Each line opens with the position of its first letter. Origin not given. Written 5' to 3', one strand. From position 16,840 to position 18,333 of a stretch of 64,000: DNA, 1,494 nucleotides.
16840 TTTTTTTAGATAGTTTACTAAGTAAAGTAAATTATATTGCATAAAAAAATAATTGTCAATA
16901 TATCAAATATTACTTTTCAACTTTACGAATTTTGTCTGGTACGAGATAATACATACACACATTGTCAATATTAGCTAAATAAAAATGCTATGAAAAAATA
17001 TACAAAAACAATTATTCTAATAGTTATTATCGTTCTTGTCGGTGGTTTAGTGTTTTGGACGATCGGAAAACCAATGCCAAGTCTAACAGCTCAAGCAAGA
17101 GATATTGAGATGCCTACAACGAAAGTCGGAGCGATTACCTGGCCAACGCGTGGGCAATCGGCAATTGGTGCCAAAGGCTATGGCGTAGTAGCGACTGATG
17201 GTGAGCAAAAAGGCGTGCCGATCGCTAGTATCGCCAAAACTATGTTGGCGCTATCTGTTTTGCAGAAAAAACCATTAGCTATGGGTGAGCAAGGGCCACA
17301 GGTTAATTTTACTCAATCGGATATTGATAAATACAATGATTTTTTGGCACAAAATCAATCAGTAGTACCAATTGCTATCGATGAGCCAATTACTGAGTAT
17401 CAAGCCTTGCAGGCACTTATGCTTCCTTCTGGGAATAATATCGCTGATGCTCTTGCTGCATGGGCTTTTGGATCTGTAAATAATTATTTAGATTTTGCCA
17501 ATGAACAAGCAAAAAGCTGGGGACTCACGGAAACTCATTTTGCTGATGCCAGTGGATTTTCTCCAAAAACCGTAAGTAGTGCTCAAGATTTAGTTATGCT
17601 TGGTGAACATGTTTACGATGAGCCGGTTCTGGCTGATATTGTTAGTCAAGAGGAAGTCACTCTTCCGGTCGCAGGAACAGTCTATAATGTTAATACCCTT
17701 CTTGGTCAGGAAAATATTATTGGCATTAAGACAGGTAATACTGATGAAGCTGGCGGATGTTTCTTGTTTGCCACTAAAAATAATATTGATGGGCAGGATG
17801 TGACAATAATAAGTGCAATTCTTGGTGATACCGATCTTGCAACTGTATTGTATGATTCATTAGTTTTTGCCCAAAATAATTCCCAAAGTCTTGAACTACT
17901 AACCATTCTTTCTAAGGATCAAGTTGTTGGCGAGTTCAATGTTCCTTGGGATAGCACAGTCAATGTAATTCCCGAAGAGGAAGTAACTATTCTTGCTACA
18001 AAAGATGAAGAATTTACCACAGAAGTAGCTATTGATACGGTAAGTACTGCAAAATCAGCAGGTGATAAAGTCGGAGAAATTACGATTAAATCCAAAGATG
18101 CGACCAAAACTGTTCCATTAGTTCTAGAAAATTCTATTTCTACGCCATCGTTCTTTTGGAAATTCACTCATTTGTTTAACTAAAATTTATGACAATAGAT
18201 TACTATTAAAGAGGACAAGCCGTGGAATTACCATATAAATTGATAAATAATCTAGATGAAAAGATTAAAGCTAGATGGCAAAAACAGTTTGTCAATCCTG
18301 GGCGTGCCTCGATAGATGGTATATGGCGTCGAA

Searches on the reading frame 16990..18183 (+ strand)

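Call 89: search_protein_families(library=pfam, proteins=[window:16990-18183:+], max_evalue=0.001)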
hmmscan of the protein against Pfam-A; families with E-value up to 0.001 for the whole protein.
window:16990-18183:+ (397 aa): 2 families
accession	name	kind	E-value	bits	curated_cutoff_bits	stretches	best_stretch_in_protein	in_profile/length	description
PF00768.25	Peptidase_S11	-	8.3e-26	91.3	27.6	1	66-280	25-237/239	D-alanyl-D-alanine carboxypeptidase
PF13354.11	Beta-lactamase2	-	0.00098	19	22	0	73-214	18-152/214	Beta-lactamase enzyme family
